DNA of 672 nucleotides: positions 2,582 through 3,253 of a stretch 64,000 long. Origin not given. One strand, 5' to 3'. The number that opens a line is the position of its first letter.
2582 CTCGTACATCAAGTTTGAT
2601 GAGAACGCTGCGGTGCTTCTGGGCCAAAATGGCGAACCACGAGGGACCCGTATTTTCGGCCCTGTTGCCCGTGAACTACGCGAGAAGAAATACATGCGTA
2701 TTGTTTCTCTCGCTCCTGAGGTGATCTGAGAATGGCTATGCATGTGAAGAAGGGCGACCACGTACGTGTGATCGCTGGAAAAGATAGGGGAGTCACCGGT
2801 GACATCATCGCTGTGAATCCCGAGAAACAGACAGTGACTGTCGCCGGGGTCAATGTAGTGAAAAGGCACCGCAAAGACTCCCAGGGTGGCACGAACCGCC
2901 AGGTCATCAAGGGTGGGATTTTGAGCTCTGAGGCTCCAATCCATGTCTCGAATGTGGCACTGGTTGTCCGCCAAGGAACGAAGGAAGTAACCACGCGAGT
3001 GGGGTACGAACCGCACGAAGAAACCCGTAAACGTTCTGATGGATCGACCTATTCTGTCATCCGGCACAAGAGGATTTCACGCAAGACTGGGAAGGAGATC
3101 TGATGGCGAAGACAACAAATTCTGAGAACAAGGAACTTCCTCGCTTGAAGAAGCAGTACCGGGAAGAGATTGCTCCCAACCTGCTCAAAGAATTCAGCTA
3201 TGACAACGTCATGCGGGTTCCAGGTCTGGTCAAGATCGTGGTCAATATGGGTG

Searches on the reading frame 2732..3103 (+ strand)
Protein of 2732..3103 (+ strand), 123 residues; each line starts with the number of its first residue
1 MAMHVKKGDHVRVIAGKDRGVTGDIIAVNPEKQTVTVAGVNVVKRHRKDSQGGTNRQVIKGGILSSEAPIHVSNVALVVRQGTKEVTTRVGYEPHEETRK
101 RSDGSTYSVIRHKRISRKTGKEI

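Call 27: find_encoding_contigs(protein=window:2732-3103:+, flank=10000, max_places=10)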
Protein window:2732-3103:+ (123 aa): 2 contigs read that carry it; 1 place shown.
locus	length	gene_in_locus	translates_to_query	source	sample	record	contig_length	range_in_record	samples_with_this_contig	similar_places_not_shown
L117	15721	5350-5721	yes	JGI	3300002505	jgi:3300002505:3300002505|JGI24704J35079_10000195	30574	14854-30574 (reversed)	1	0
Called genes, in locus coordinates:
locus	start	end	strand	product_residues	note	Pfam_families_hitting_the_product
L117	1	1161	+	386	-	?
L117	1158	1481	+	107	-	PF00276:Ribosomal_L23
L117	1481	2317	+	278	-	PF00181:Ribosomal_L2_N, PF03947:Ribosomal_L2_C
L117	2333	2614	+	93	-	PF00203:Ribosomal_S19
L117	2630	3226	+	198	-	PF00237:Ribosomal_L22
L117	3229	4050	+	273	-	PF07650:KH_2, PF00189:Ribosomal_S3_C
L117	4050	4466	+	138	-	PF00252:Ribosomal_L16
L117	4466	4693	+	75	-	PF00831:Ribosomal_L29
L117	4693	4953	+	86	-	PF00366:Ribosomal_S17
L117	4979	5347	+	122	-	PF00238:Ribosomal_L14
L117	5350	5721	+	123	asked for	PF00467:KOW, PF17136:ribosomal_L24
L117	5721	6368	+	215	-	PF00281:Ribosomal_L5, PF00673:Ribosomal_L5_C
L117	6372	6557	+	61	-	PF00253:Ribosomal_S14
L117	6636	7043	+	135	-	PF00410:Ribosomal_S8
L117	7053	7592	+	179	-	PF00347:Ribosomal_L6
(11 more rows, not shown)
